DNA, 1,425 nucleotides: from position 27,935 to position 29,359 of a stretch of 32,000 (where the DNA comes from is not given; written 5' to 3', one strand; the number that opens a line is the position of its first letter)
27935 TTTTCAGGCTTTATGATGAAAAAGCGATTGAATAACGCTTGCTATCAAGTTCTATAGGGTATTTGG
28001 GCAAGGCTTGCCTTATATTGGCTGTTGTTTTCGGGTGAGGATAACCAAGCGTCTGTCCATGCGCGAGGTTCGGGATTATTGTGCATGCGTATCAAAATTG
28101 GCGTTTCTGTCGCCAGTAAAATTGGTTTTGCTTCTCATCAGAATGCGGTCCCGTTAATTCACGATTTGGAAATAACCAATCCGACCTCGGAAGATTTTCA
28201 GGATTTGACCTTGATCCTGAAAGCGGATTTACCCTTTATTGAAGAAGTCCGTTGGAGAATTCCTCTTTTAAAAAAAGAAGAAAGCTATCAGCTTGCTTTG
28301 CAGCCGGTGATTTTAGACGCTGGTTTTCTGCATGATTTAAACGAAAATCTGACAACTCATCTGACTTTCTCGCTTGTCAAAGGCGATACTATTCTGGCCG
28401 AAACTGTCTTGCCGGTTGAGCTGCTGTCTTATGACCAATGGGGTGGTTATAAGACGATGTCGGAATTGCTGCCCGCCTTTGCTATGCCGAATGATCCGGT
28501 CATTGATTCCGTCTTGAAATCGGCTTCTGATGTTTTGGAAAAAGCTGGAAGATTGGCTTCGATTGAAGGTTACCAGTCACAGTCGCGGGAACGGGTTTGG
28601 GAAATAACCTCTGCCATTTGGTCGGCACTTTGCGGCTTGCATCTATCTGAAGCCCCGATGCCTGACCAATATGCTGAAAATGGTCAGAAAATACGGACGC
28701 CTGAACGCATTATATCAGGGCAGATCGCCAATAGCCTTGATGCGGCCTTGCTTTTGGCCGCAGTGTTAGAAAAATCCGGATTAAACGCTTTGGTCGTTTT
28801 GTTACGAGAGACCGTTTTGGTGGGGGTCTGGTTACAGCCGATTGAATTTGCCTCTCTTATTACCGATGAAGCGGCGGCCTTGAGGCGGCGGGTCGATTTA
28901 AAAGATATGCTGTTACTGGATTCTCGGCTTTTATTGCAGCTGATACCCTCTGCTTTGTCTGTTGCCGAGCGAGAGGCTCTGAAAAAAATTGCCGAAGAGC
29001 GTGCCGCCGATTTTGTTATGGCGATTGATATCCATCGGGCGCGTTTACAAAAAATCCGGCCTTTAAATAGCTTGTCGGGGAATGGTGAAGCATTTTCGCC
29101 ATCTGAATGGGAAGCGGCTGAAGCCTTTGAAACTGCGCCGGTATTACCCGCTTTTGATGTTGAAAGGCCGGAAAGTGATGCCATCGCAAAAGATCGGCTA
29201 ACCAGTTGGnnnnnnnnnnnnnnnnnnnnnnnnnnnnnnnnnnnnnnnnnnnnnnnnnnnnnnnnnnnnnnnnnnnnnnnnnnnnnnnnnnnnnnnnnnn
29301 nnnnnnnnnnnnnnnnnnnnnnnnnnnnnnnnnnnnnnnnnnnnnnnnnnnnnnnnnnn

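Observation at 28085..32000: The largest gene in the window is missing from the ORF track: an open frame of at least 1,305 codons encoding a DUF4011/Upf1-like helicase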

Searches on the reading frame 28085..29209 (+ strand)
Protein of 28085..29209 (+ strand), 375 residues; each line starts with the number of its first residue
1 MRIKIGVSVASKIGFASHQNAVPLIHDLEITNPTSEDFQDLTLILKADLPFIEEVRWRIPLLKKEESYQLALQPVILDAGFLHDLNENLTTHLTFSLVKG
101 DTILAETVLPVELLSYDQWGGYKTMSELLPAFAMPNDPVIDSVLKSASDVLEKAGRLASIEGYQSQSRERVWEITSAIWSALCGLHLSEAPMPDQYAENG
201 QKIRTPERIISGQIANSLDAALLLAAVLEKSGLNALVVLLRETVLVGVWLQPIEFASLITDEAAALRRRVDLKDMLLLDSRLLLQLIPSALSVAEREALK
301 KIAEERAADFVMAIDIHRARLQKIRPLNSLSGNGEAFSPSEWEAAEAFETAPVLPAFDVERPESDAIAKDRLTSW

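Call 27: find_homologous_proteins(query=window:28085-29209:+, max_evalue=0.001)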
Query window:28085-29209:+ (375 aa): 29 proteins with E <= 0.001 among 8000 candidates.
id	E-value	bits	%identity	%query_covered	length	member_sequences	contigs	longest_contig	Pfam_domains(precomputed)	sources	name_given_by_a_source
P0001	8.1e-102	359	50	97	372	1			-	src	-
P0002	1.6e-101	358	48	99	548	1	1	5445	PF13195.12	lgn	-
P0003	2.4e-101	358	50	100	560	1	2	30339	PF13195.12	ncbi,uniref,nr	ncbi:DUF4011 domain-containing protein [Methylobacterium soli]|uniref:DUF4011 domain-containing prot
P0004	3.1e-99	351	50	96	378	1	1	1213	-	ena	-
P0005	7.7e-97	343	47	100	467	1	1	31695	PF13195.12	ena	-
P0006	9.6e-97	343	47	100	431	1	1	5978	-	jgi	jgi:hypothetical protein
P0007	8.8e-96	340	46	100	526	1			PF13195.12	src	-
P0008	1.4e-92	329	47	96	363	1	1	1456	-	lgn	-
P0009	3.9e-89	318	45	98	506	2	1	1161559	PF13195.12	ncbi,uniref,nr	ncbi:DUF4011 domain-containing protein [Novosphingobium sp. THN1]|uniref:DUF4011 domain-containing p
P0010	3.8e-88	314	45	99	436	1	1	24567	-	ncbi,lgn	-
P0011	2.4e-87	312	45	100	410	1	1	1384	-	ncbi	ncbi:MAG: DNA helicase, partial [Verrucomicrobiaceae bacterium]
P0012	8.5e-86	307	43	100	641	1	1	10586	PF13195.12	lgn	-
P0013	2.6e-85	305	43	100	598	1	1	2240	PF13195.12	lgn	-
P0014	1.7e-83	299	43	100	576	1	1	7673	PF13195.12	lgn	-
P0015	1.2e-79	287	46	81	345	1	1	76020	-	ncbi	-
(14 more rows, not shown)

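Call 30: search_protein_families(library=pfam, alignment_id=A1, max_evalue=1)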
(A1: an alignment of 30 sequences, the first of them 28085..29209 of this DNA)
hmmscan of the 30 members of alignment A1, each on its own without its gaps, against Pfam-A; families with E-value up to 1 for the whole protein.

A. member 1, window:28085-29209:+ (375 aa): 0 families

B. families by the number of members that match (of 30 scanned): 9 families
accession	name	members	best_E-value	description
PF13195.11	DUF4011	18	3.6e-50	Protein of unknown function (DUF4011)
PF04473.18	DUF553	17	0.00081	Transglutaminase-like domain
PF01841.26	Transglut_core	7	0.0052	Transglutaminase-like superfamily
PF25803.1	Spectrin_SYNE1_2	1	0.04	Nesprin-1, spectrin repeats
PF19698.5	DUF6197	1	0.056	Family of unknown function (DUF6197)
PF03358.20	FMN_red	1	0.068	NADPH-dependent FMN reductase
PF07705.17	CARDB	1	0.11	CARDB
PF19382.4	DUF5957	1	0.13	Family of unknown function (DUF5957)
PF18694.6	TDP-43_N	1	0.17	TAR DNA-binding protein 43, N-terminal domain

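Call 34: predict_structure(alignment_id=A1)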
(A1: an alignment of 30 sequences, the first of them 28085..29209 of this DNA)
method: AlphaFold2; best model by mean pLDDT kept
length: 375 residues; sequences in the alignment: 30
mean_pLDDT: 90.6   pTM: 0.88
mean pLDDT of the five models: 90.6, 89.6, 88.2, 86.0, 80.9
residues with pLDDT >= 90: 307; 70-90: 35; 50-70: 18; < 50: 15
segments of 3 or more residues with pLDDT < 50: 360-367, 369-375
pLDDT, mean of each block of 10 residues (from residue 1): 93 95 95 96 98 96 96 92 95 98 97 95 91 95 96 96 94 98 95 86 95 96 98 97 95 92 93 96 94 96 79 95 87 58 79 82 47 45
secondary structure, 60 per line:
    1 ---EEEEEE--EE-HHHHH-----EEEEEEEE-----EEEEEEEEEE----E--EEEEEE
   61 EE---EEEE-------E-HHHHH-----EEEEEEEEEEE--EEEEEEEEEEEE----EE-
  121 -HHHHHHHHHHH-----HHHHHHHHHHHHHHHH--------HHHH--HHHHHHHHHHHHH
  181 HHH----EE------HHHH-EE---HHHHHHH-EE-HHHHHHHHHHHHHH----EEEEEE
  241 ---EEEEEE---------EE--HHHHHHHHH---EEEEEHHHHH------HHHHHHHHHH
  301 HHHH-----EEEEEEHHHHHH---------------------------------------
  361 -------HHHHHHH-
elements in order: E4-9 H15-19 E25-32 E38-47 E55-62 E66-69 H79-83 E89-99 E102-113 H122-132 H138-153 H162-165 H168-183 H196-199 H206-212 H217-230 E235-240 E244-249 H263-271 E275-279 H280-284 H291-304 E310-315 H316-321 H368-374

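Call 37: fold_search(model_id=the predicted structure, library=pdb)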
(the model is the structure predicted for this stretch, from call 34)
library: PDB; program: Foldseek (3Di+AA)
matches with E <= 10: 1427; with E <= 0.001: 8
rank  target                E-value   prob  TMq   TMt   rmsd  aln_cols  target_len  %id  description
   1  8oxv_A                2.6e-04  1.00  0.22  0.13   3.4       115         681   11  Transglutaminase 3 zymogen in complex with DH patient-derived Fab DH63-B02 (released 2023-10-18)
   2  1ggt_A                3.3e-04  1.00  0.20  0.11   4.5       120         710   13  THREE-DIMENSIONAL STRUCTURE OF A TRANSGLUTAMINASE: HUMAN BLOOD COAGULATION FACTOR XIII (released 1995-07-31)
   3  3vmp                  6.8e-04  1.00  0.22  0.14   8.7       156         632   15  Crystal structure of dextranase from Streptococcus mutans in complex with 4,5-epoxypentyl alpha-D-glucopyranoside (released 2012-02-15)
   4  6kzb_C                7.2e-04  1.00  0.22  0.13   3.7       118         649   14  Transglutaminase2 complexed with calcium (released 2020-12-09)
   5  8oxw_A                9.1e-04  1.00  0.22  0.13   3.4       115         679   11  Transglutaminase 3 in complex with DH patient-derived Fab DH63-B02 (released 2023-10-18)
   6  1l9n_A                9.1e-04  1.00  0.21  0.12   3.4       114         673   11  Three-dimensional structure of the human transglutaminase 3 enzyme: binding of calcium ions change structure for activ (released 2002-05-29)
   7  6kzb_A                9.1e-04  1.00  0.22  0.13   3.9       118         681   13  Transglutaminase2 complexed with calcium (released 2020-12-09)
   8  1ggu_B                9.6e-04  1.00  0.20  0.11   4.5       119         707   13  HUMAN FACTOR XIII WITH CALCIUM BOUND IN THE ION SITE (released 1999-09-16)
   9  1ex0_A                1.0e-03  1.00  0.20  0.11   4.5       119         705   13  HUMAN FACTOR XIII, MUTANT W279F ZYMOGEN (released 2003-12-23)
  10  6kzb_B                1.1e-03  1.00  0.22  0.13   3.7       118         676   14  Transglutaminase2 complexed with calcium (released 2020-12-09)
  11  6a8p_B                1.1e-03  1.00  0.22  0.13   3.8       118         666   13  Transglutaminase 2 mutant G224V in complex with GTP (released 2018-09-26)
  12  1evu_B                1.1e-03  1.00  0.20  0.11   4.5       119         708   13  HUMAN FACTOR XIII WITH CALCIUM BOUND IN THE ION SITE (released 2000-05-10)
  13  1ggu_A                1.1e-03  1.00  0.20  0.11   4.5       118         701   14  HUMAN FACTOR XIII WITH CALCIUM BOUND IN THE ION SITE (released 1999-09-16)
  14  1evu_A                1.1e-03  1.00  0.20  0.11   4.5       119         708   13  HUMAN FACTOR XIII WITH CALCIUM BOUND IN THE ION SITE (released 2000-05-10)
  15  3vmo_A                1.3e-03  1.00  0.22  0.14   8.8       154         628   17  Crystal structure of dextranase from Streptococcus mutans in complex with isomaltotriose (released 2012-02-15)
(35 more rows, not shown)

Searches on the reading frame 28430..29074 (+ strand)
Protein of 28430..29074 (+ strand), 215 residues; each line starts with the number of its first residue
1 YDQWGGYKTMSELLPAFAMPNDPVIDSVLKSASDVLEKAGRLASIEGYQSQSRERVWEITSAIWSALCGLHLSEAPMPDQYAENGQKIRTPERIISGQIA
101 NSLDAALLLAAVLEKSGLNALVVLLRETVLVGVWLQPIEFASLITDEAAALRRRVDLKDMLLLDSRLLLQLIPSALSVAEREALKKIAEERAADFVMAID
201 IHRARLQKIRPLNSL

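Call 52: predict_structure(alignment_id=A3)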
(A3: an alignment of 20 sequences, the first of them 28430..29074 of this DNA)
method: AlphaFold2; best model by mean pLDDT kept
length: 215 residues; sequences in the alignment: 20
mean_pLDDT: 88.8   pTM: 0.89
mean pLDDT of the five models: 88.8, 83.4, 80.4, 79.4, 77.3
residues with pLDDT >= 90: 134; 70-90: 68; 50-70: 7; < 50: 6
segments of 3 or more residues with pLDDT < 50: 210-215
pLDDT, mean of each block of 10 residues (from residue 1): 81 86 96 97 92 94 97 92 91 96 97 96 93 86 77 85 95 94 87 82 76 37
secondary structure, 60 per line:
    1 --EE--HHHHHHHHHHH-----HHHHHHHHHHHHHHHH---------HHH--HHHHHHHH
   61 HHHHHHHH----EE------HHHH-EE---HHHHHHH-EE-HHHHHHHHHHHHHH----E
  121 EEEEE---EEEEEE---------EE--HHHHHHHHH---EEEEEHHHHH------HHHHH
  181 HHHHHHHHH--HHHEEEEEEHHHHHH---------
elements in order: H7-17 H23-38 H53-68 H81-84 H91-97 H102-115 E120-125 E129-134 H148-156 E160-164 H165-169 H176-189 E195-200 H201-206

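Call 54: fold_search(model_id=the predicted structure, library=pdb)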
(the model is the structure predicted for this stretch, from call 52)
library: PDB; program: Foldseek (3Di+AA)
matches with E <= 10: 127; with E <= 0.001: 0
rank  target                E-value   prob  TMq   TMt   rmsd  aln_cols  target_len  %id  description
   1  3kd4_A                9.0e-03  0.97  0.30  0.14   7.8       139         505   17  CRYSTAL STRUCTURE OF A PUTATIVE PROTEASE (BDI_1141) FROM PARABACTEROIDES DISTASONIS ATCC 8503 AT 2.00 A RESOLUTION (released 2009-11-24)
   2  9e5c_1m               3.9e-02  0.99  0.31  0.14   4.0        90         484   22  Cryo-EM structure of 96 nm repeat of microtubule doublet from T. brucei flagellum (released 2025-03-12)
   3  3esw_A                3.9e-02  0.72  0.36  0.24  16.1       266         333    9  Complex of yeast PNGase with GlcNAc2-IAc. (released 2008-11-11)
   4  2f4o_A                4.4e-02  0.44  0.30  0.24  14.5       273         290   10  The Mouse PNGase-HR23 Complex Reveals a Complete Remodulation of the Protein-Protein Interface Compared to its Yeast O (released 2006-03-07)
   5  9y6s_8G               4.6e-02  0.99  0.31  0.12   4.1        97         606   18  96-nm repeat of the Leishmania tarentolae doublet microtubule (released 2025-12-17)
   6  8j07_7                6.1e-02  0.99  0.24  0.09   2.6        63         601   24  96nm repeat of human respiratory doublet microtubule and associated axonemal complexes (released 2023-07-26)
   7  8glv_Eb               9.6e-02  0.77  0.26  0.05  11.7       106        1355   23  96-nm repeat unit of doublet microtubules from Chlamydomonas reinhardtii flagella (released 2023-05-31)
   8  9fqr_Qy               1.1e-01  0.94  0.24  0.09   3.1        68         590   22  96-nm repeat of axonemal doublet microtubules from bovine sperm (released 2025-03-26)
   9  1x3w_A                1.1e-01  0.84  0.34  0.25   7.7       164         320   10  Structure of a peptide:N-glycanase-Rad23 complex (released 2005-06-14)
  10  2qsf_A                1.1e-01  0.47  0.35  0.18  10.1       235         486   12  Crystal structure of the Rad4-Rad23 complex (released 2007-10-02)
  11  9z4x_A                1.3e-01  0.63  0.26  0.14   6.9       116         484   19  MENIN IN COMPLEX WITH JNJ-75276617 (Bleximenib) (released 2025-11-26)
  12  6uin_A                1.4e-01  0.41  0.29  0.16   9.1       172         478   11  Role of Beta-hairpin motifs in the DNA duplex opening by the Rad4/XPC nucleotide excision repair complex (released 2020-10-14)
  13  2f4m_A                1.5e-01  0.63  0.31  0.24   7.7       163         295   11  The Mouse PNGase-HR23 Complex Reveals a Complete Remodulation of the Protein-Protein Interface Compared to its Yeast O (released 2006-03-07)
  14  6ug1_A                1.8e-01  0.51  0.33  0.17   6.9       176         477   11  Sequence impact in DNA duplex opening by the Rad4/XPC nucleotide excision repair complex (released 2021-03-31)
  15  8ig0_B                1.9e-01  0.21  0.27  0.14  14.7       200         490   13  Crystal structure of menin in complex with DS-1594b (released 2023-03-22)
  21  3isr_A                3.3e-01  0.33  0.26  0.20   8.7       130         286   13  The Crystal Structure of a Putative Cysteine Protease from Cytophaga hutchinsonii to 1.9A (released 2009-09-08)
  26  3isr_C                3.7e-01  0.47  0.29  0.22   9.4       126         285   13  The Crystal Structure of a Putative Cysteine Protease from Cytophaga hutchinsonii to 1.9A (released 2009-09-08)
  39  3isr_B                6.2e-01  0.30  0.24  0.18   9.8       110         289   14  The Crystal Structure of a Putative Cysteine Protease from Cytophaga hutchinsonii to 1.9A (released 2009-09-08)
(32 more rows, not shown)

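Call 55: search_protein_representatives(alignment_id=A3)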
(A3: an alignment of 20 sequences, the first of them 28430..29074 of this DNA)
Query: 20 sequences, 213 profile positions. Proteins with E-value up to 0.001 (for the whole library): 5415; up to 1e-10: 3110; up to 1e-30: 1240. The best 150 are listed.
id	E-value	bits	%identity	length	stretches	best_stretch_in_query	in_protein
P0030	1.7e-100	351.3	-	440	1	1-211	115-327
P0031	4.4e-100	349.9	-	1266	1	2-211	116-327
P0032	9.8e-99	345.5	-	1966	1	1-211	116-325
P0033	7.8e-98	342.6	-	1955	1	1-212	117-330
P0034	1.5e-97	341.6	-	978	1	1-212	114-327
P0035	1.8e-94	331.6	-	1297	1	1-211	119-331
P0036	1.9e-92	325.0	-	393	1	1-212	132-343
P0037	3.1e-92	324.3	-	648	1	1-212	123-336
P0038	8.8e-92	322.8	-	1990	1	1-212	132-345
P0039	5.6e-88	310.4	-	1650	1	1-212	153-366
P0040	1.1e-87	309.4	-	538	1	3-211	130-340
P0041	3.0e-87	308.0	-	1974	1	1-211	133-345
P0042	3.4e-87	307.8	-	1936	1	1-212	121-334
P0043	7.5e-87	306.7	-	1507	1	2-211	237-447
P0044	3.0e-86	304.8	-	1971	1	1-211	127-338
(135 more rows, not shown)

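Call 76: fold_search(model_id=the predicted structure, library=viral)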
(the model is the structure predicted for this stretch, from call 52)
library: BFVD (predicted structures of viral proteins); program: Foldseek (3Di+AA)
matches with E <= 10: 52; with E <= 0.001: 1
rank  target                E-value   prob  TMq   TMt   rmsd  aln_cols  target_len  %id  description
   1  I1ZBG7                8.8e-04  1.00  0.44  0.33  10.2       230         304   10  (no name in the UniProt tables at hand)
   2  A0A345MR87            4.8e-02  0.97  0.35  0.16   5.8       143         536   11  (no name in the UniProt tables at hand)
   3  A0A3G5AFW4            8.9e-02  0.72  0.41  0.31   8.0       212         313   12  Uncharacterized protein [Solivirus sp.]
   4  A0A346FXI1            5.4e-01  0.09  0.24  0.21  13.7       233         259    7  (no name in the UniProt tables at hand)
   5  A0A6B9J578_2          6.8e-01  0.63  0.28  0.08   3.2        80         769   19  (no name in the UniProt tables at hand)
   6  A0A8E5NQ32            9.0e-01  0.28  0.31  0.43   6.2       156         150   15  (no name in the UniProt tables at hand)
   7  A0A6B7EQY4            1.3e+00  0.03  0.14  0.08  14.8       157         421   13  (no name in the UniProt tables at hand)
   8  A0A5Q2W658            1.8e+00  0.20  0.23  0.09   4.2        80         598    9  (no name in the UniProt tables at hand)
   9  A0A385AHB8            1.8e+00  0.20  0.28  0.05   8.1       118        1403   14  Prominin [Methanobacterium virus Drs3]
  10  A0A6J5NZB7            2.3e+00  0.02  0.11  0.07  11.2        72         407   14  Phage head morphogenesis domain [uncultured Caudovirales phage]
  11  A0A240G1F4            2.5e+00  0.05  0.19  0.23  11.1       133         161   19  (no name in the UniProt tables at hand)
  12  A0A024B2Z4            3.5e+00  0.05  0.16  0.32  10.2       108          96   16  Uncharacterized protein [Bacillus phage Hoody T]
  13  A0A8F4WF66            3.9e+00  0.03  0.19  0.09  12.6       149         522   15  (no name in the UniProt tables at hand)
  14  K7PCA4                4.8e+00  0.02  0.15  0.14  13.0       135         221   10  Protein ORF151 [Cyprinid herpesvirus 1]
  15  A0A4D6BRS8            4.8e+00  0.01  0.16  0.12  16.8       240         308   10  (no name in the UniProt tables at hand)
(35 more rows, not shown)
